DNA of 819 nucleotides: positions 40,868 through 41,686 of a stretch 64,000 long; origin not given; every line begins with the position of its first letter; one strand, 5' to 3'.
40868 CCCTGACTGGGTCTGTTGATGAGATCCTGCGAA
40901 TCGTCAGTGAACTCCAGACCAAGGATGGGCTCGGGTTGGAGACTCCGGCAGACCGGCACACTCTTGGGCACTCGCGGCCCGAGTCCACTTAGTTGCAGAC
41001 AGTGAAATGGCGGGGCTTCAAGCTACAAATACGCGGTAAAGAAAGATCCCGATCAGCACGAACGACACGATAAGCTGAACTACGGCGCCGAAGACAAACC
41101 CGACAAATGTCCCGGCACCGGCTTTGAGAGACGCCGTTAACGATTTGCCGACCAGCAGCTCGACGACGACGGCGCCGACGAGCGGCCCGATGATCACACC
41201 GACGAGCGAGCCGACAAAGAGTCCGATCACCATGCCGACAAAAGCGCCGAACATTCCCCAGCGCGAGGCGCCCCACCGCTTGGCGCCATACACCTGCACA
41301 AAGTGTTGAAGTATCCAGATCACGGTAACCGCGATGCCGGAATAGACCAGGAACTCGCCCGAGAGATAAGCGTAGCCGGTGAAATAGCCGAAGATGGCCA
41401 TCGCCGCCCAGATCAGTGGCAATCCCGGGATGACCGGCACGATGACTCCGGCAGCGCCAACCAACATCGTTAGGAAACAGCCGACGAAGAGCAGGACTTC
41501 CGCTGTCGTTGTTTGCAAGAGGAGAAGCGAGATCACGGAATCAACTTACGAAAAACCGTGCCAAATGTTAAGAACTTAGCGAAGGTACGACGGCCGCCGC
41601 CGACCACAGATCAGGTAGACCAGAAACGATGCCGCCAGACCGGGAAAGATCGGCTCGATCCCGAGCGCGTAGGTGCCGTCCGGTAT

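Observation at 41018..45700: TPP riboswitch controlling a three-gene outer-to-inner membrane uptake operon (TonB receptor - SSS/ThiV-like permease - DUF456-like membrane protein)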

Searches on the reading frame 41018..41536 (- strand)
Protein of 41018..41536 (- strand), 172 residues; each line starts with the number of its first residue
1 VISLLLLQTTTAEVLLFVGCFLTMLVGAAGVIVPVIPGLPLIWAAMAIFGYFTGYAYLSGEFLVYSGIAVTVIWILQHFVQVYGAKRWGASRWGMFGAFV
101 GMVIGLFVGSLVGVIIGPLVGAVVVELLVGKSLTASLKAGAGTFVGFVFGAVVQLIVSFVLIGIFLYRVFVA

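Call 4: search_protein_families(library=pfam, proteins=[window:41018-41536:-], max_evalue=0.01)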
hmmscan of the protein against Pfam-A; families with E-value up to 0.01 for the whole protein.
window:41018-41536:- (172 aa): 1 family
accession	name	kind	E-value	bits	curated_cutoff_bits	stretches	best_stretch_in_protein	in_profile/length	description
PF04306.18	DUF456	-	1e-31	110.5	29.4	1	32-168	1-138/139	Protein of unknown function (DUF456)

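Call 5: search_protein_families(library=ncbifam, proteins=[window:41018-41536:-], max_evalue=0.01)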
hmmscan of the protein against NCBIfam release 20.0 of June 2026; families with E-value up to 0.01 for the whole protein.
window:41018-41536:- (172 aa): 0 families

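Call 48: find_homologous_proteins(query=window:41018-41533:-, max_evalue=0.00001)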
Query window:41018-41533:- (171 aa): 82 proteins with E <= 0.00001 among 1183 candidates.
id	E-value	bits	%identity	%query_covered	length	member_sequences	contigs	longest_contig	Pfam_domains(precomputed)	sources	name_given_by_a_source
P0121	7.4e-95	334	100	100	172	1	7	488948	PF04306.20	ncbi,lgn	-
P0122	1.5e-86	307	89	100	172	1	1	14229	PF04306.20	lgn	-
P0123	2.0e-85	303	89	100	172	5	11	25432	PF04306.20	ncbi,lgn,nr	ncbi:MAG: DUF456 domain-containing protein [candidate division Zixibacteria bacterium]|nr:DUF456 dom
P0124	3.4e-72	260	75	99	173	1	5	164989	PF04306.20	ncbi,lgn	-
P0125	2.0e-51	193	61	95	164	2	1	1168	PF04306.20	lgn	-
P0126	6.5e-51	191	63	94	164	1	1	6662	PF04306.20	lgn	-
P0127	2.4e-50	189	63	92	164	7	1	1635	PF04306.20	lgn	-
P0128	3.2e-50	189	63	92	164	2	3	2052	PF04306.20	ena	-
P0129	5.0e-49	185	62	94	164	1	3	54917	PF04306.20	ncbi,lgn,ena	ncbi:MAG: DUF456 domain-containing protein [Candidatus Zixiibacteriota bacterium]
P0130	8.1e-48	181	60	95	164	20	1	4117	PF04306.20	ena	-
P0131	1.8e-47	180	60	85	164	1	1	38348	PF04306.20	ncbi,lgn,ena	-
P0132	4.2e-47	178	60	94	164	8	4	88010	PF04306.20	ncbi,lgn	-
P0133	6.7e-46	174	59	92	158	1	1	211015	PF04306.20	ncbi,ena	-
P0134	7.0e-42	161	48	92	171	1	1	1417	PF04306.20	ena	-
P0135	2.3e-40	156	51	94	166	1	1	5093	PF04306.20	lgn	-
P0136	2.7e-37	146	43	93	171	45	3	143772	PF04306.20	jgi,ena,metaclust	metaclust:\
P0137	8.9e-36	142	46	92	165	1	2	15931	PF04306.20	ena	-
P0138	3.4e-34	136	50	94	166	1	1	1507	PF04306.20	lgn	-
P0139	1.1e-29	122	42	89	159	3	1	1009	PF04306.20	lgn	-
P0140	1.9e-27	114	39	92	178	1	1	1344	PF04306.20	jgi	jgi:uncharacterized protein YqgC (DUF456 family)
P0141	6.4e-26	109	40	91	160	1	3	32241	PF04306.20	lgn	-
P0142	6.7e-25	106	42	92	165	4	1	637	PF04306.20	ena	-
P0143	9.3e-23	99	39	86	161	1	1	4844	PF04306.20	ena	-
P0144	1.0e-22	99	39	86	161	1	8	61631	PF04306.20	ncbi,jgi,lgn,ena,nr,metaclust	ncbi:MAG: hypothetical protein A2Y94_08275 [Caldithrix sp. RBG_13_44_9]|nr:MAG: hypothetical protein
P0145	1.8e-21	95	42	73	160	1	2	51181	PF04306.20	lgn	-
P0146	4.2e-21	94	44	85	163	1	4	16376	PF04306.20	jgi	jgi:uncharacterized protein YqgC (DUF456 family)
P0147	4.9e-21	94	39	88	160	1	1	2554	PF04306.20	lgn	-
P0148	2.7e-20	91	37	94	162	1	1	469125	PF04306.20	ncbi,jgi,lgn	ncbi:MAG: DUF456 domain-containing protein [Parcubacteria group bacterium]|jgi:hypothetical protein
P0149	1.1e-19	89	39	84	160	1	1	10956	PF04306.20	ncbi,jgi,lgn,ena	-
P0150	6.6e-19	87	39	85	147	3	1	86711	PF04306.20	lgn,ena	-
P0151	8.5e-19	86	39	94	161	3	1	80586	PF04306.20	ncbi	-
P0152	1.3e-17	82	37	88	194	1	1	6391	PF04306.20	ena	-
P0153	1.3e-17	82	40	78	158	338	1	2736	PF04306.20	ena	-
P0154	2.7e-17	81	38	85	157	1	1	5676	PF04306.20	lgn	-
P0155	3.0e-17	81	39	78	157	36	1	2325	PF04306.20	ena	-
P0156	3.8e-17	81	39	77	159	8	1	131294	PF04306.20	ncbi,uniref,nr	ncbi:DUF456 domain-containing protein [Chromobacterium sphagni]|uniref:DUF456 domain-containing prot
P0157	3.8e-17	81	40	78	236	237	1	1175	PF04306.20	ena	-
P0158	4.0e-17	81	37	84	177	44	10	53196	PF04306.20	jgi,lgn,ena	jgi:uncharacterized protein YqgC (DUF456 family)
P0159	4.9e-17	81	36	77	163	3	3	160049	PF04306.20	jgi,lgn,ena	-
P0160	6.0e-17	80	40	78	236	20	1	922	PF04306.20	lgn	-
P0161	6.6e-17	80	36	88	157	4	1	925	PF04306.20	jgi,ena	-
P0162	8.1e-17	80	39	91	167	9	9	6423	PF04306.20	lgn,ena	-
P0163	9.4e-17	80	40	75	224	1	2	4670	PF04306.20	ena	-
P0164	1.0e-16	80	32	96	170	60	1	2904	PF04306.20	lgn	-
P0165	1.4e-16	79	38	81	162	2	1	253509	PF04306.20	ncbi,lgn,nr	ncbi:uncharacterized protein YqgC (DUF456 family) [Neisseria sp. HSC-16F19]|nr:DUF456 family protein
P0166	2.4e-16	78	33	54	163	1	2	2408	PF04306.20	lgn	-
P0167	3.8e-16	78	34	94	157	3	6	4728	PF04306.20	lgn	-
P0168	4.0e-16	78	35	86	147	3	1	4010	PF04306.20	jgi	jgi:uncharacterized protein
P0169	1.1e-15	76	36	91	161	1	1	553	PF04306.20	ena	-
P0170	1.1e-15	76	36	87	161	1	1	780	PF04306.20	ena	-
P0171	1.2e-15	76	36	87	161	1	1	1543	PF04306.20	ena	-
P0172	1.3e-15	76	37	91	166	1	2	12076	PF04306.20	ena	-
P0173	1.5e-15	76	41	87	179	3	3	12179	PF04306.20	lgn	-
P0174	1.8e-15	75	41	77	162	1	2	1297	PF04306.20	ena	-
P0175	1.9e-15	75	41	77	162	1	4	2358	PF04306.20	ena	-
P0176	2.0e-15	75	38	87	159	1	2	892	PF04306.20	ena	-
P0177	2.4e-15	75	38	87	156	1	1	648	PF04306.20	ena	-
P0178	2.7e-15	75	37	80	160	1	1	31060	PF04306.20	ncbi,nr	ncbi:MAG: DUF456 domain-containing protein [Firmicutes bacterium]|nr:DUF456 domain-containing protei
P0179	3.7e-15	74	37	86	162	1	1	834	PF04306.20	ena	-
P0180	4.6e-15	74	37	86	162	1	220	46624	PF04306.20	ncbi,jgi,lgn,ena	jgi:uncharacterized protein YqgC (DUF456 family)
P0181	4.9e-15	74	37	86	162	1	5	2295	PF04306.20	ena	-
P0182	5.4e-15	74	37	86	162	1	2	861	PF04306.20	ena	-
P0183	8.4e-15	73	40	77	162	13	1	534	PF04306.20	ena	-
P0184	1.5e-14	72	37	86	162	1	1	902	PF04306.20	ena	-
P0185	2.0e-14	72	37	75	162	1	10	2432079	PF04306.20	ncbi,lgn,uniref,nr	ncbi:DUF456 domain-containing protein [Alysiella filiformis]|uniref:DUF456 domain-containing protein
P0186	6.8e-14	70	37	79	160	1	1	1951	PF04306.20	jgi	jgi:uncharacterized protein YqgC (DUF456 family)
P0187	3.4e-13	68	36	74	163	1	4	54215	PF04306.20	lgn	-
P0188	4.8e-13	68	45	51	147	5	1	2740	PF04306.20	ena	-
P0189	4.1e-12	65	45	50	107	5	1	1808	PF04306.20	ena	-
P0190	4.6e-12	64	38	78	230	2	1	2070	PF04306.20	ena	-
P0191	8.8e-12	63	45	51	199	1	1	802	PF00069.32,PF04306.20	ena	-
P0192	1.3e-11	63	45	51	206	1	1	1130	PF04306.20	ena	-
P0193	1.9e-11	62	45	50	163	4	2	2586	PF04306.20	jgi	-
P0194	2.6e-11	62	39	61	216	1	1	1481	PF04306.20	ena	-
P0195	3.4e-11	62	30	85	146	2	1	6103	PF04306.20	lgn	-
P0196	1.4e-10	60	43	51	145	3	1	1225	PF04306.20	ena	-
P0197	6.3e-10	57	37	86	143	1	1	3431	PF04306.20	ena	-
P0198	1.1e-9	57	34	85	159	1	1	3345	PF04306.20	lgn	-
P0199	4.1e-9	55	30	96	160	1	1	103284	PF04306.20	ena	-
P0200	6.4e-9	54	51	42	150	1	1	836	PF04306.20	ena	-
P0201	7.0e-9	54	34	71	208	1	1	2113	PF04306.20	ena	-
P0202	4.9e-8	51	33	84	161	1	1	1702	PF04306.20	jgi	jgi:uncharacterized protein YqgC (DUF456 family)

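Call 49: find_encoding_contigs(protein=P0129, flank=7000, max_places=2)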
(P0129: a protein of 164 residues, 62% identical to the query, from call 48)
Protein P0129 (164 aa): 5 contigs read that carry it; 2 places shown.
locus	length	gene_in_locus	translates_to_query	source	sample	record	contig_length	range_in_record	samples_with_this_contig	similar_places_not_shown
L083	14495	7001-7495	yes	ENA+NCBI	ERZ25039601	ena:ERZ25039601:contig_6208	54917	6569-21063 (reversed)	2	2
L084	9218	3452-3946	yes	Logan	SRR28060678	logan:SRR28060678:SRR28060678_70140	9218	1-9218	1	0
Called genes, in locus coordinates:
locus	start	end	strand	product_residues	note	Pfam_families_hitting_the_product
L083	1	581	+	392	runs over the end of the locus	PF01527:HTH_Tnp_1, PF13384:HTH_23, PF13518:HTH_28, PF13551:HTH_29, PF13565:HTH_32, PF00665:rve, PF13683:rve_3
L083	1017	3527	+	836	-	PF13620:CarboxypepD_reg (weak), PF13715:CarbopepD_reg_2, PF07715:Plug, PF00593:TonB_dep_Rec_b-barrel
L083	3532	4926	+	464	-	PF00474:SSF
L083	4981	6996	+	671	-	PF00884:Sulfatase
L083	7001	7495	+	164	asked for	PF04306:DUF456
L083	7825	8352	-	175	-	PF00578:AhpC-TSA, PF08534:Redoxin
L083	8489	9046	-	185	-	PF00578:AhpC-TSA, PF08534:Redoxin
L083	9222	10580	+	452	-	PF01546:Peptidase_M20, PF07687:M20_dimer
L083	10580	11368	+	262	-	PF00106:adh_short, PF08659:KR, PF23441:SDR (weak), PF13561:adh_short_C2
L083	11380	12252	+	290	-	PF00892:EamA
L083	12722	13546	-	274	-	PF01261:AP_endonuc_2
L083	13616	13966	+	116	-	PF07883:Cupin_2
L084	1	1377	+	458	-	?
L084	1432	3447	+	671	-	PF00884:Sulfatase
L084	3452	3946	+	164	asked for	PF04306:DUF456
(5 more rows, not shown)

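Call 50: find_encoding_contigs(protein=P0131, flank=7000, max_places=2)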
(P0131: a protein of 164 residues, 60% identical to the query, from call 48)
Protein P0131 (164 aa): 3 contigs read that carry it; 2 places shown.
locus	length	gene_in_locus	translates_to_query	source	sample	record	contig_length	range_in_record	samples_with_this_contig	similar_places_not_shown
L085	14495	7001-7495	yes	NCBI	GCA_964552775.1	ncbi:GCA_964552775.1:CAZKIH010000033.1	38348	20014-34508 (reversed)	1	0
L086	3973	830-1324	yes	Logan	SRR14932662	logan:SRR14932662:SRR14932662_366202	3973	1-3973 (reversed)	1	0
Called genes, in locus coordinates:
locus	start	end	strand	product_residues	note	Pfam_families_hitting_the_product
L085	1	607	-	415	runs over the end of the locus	PF06245:DUF1015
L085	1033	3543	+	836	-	PF13620:CarboxypepD_reg, PF13715:CarbopepD_reg_2, PF07715:Plug, PF00593:TonB_dep_Rec_b-barrel, PF14905:OMP_b-brl_3 (weak)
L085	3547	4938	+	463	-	PF00474:SSF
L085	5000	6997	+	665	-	PF00884:Sulfatase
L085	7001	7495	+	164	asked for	PF04306:DUF456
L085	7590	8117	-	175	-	PF00578:AhpC-TSA, PF08534:Redoxin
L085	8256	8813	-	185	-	PF00578:AhpC-TSA, PF08534:Redoxin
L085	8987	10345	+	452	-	PF01546:Peptidase_M20, PF07687:M20_dimer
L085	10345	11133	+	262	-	PF00106:adh_short, PF08659:KR, PF23441:SDR, PF13561:adh_short_C2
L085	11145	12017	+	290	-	PF00892:EamA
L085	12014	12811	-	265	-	PF01261:AP_endonuc_2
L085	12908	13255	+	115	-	PF07883:Cupin_2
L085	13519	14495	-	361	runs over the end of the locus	PF09459:EB_dh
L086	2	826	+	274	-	?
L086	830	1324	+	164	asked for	PF04306:DUF456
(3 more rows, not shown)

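Call 51: find_encoding_contigs(protein=P0132, flank=7000, max_places=2)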
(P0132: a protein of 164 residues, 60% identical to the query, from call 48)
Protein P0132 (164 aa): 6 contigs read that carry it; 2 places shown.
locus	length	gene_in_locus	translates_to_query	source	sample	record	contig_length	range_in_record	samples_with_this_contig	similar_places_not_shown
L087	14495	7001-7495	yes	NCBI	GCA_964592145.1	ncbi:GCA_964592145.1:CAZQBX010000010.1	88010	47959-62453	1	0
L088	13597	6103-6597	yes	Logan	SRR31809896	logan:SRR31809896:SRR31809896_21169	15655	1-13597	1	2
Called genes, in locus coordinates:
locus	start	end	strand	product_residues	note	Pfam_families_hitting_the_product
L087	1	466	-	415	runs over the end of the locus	PF06245:DUF1015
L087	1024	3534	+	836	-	PF13620:CarboxypepD_reg, PF13715:CarbopepD_reg_2, PF07715:Plug, PF00593:TonB_dep_Rec_b-barrel, PF14905:OMP_b-brl_3 (faint)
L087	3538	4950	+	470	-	PF00474:SSF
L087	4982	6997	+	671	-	PF00884:Sulfatase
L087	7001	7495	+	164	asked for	PF04306:DUF456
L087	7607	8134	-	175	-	PF00578:AhpC-TSA, PF08534:Redoxin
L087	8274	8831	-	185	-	PF00578:AhpC-TSA, PF08534:Redoxin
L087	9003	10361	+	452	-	PF01546:Peptidase_M20, PF07687:M20_dimer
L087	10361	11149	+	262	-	PF00106:adh_short, PF08659:KR, PF23441:SDR (weak), PF13561:adh_short_C2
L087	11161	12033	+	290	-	PF00892:EamA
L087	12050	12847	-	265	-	PF01261:AP_endonuc_2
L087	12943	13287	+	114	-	PF01050:MannoseP_isomer (weak), PF07883:Cupin_2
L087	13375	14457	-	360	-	PF09459:EB_dh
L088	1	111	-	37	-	?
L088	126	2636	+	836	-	PF13620:CarboxypepD_reg, PF13715:CarbopepD_reg_2, PF07715:Plug, PF00593:TonB_dep_Rec_b-barrel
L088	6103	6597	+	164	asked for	PF04306:DUF456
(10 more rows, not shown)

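Call 52: find_encoding_contigs(protein=P0133, flank=7000, max_places=2)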
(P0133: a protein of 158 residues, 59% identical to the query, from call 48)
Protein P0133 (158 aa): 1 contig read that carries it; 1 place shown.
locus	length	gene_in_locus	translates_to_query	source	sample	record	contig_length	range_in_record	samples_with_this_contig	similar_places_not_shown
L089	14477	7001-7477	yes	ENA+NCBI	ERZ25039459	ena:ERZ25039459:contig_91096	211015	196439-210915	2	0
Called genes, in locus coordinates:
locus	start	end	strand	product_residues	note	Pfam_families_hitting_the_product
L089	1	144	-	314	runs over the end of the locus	PF06245:DUF1015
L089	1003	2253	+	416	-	PF13620:CarboxypepD_reg, PF13715:CarbopepD_reg_2, PF07715:Plug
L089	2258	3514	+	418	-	PF00593:TonB_dep_Rec_b-barrel, PF14905:OMP_b-brl_3 (weak)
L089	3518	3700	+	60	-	-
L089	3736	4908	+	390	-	PF00474:SSF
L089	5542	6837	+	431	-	PF00884:Sulfatase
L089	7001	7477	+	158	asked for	PF04306:DUF456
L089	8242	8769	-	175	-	PF00578:AhpC-TSA, PF08534:Redoxin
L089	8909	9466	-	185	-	PF00578:AhpC-TSA, PF08534:Redoxin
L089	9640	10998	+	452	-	PF01546:Peptidase_M20, PF07687:M20_dimer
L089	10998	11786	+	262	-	PF00106:adh_short, PF08659:KR, PF13460:NAD_binding_10 (weak), PF13561:adh_short_C2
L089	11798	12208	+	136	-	PF00892:EamA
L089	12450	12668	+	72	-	PF00892:EamA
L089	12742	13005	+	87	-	-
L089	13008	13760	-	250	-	-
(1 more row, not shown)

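Call 54: search_protein_families(library=pfam, proteins=[L083:4981-6996:+, L085:5000-6997:+], max_evalue=0.01)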
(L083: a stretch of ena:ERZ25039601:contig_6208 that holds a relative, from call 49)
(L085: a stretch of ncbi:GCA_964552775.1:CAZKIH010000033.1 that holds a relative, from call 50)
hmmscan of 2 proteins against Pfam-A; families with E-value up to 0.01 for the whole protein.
L083:4981-6996:+ (671 aa): 2 families
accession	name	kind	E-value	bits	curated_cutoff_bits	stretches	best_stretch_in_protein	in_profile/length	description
PF00884.28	Sulfatase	-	1.8e-40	139.6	25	1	293-568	1-300/301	Sulfatase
PF02995.22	DUF229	-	0.0027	16.9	25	1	479-526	304-351/496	Protein of unknown function (DUF229)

L085:5000-6997:+ (665 aa): 1 family
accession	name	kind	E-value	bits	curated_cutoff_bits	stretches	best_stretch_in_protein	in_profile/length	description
PF00884.28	Sulfatase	-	2.7e-39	135.7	25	1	290-564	1-299/301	Sulfatase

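Call 55: search_protein_families(library=ncbifam, proteins=[L083:4981-6996:+], max_evalue=0.01)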
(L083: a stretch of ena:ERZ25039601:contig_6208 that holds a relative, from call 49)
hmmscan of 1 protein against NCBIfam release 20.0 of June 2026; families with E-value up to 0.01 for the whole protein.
L083:4981-6996:+ (671 aa): 7 families
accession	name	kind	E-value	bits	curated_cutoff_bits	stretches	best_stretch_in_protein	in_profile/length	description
NF053595.1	LptchSynLtaSGpos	equivalog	5.2e-19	68.2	970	1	105-585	73-545/626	lipoteichoic acid synthase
NF009027.0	PRK12363.1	equivalog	3.1e-18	65.8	572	1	291-588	155-463/703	phosphoglycerol transferase I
NF038282.1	LapC_YejM_PbgA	exception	4.9e-12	44.9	825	1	311-631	269-565/584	LPS biosynthesis-modulating metalloenzyme YejM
NF010322.0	PRK13759.1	equivalog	1.9e-07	30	481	1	290-387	4-100/486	arylsulfatase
NF003000.0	PRK03776.1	equivalog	1.4e-06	26.7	574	1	290-524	159-403/763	phosphatidylglycerol--membrane-oligosaccharide glycerophosphotransferase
TIGR03417.1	chol_sulfatase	equivalog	4.3e-06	25.9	433.45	1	480-596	254-376/500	choline-sulfatase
NF045661.1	HdlasePehA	equivalog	5.3e-06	25.3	900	1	489-581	292-389/506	phosphoric/sulfuric ester hydrolase PehA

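Call 56: find_encoding_contigs(protein=P0136, flank=6000, max_places=2)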
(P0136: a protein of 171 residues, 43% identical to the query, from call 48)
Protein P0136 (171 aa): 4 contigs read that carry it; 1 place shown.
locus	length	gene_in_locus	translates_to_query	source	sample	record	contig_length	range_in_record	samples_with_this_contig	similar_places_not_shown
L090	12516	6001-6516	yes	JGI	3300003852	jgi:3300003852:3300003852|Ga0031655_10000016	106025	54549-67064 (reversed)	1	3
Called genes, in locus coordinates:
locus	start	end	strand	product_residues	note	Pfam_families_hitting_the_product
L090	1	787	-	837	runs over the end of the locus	PF13620:CarboxypepD_reg, PF13715:CarbopepD_reg_2, PF07715:Plug, PF00593:TonB_dep_Rec_b-barrel, PF14905:OMP_b-brl_3 (weak)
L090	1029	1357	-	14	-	-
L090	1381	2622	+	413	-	PF06245:DUF1015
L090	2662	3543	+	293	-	PF00389:2-Hacid_dh, PF02826:2-Hacid_dh_C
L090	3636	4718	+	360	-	PF00266:Aminotran_5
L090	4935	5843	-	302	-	PF03544:TonB_C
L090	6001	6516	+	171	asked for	PF04306:DUF456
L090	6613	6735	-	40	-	-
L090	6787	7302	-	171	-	PF00578:AhpC-TSA, PF08534:Redoxin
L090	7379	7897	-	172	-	PF00578:AhpC-TSA, PF08534:Redoxin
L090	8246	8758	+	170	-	PF04542:Sigma70_r2, PF08281:Sigma70_r4_2, PF04545:Sigma70_r4 (weak)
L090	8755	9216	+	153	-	PF13490:zf-HC2 (weak)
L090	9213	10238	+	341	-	-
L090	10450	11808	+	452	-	PF01546:Peptidase_M20, PF07687:M20_dimer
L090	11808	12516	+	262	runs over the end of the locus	PF00106:adh_short, PF08659:KR, PF23441:SDR (weak), PF13460:NAD_binding_10 (weak), PF13561:adh_short_C2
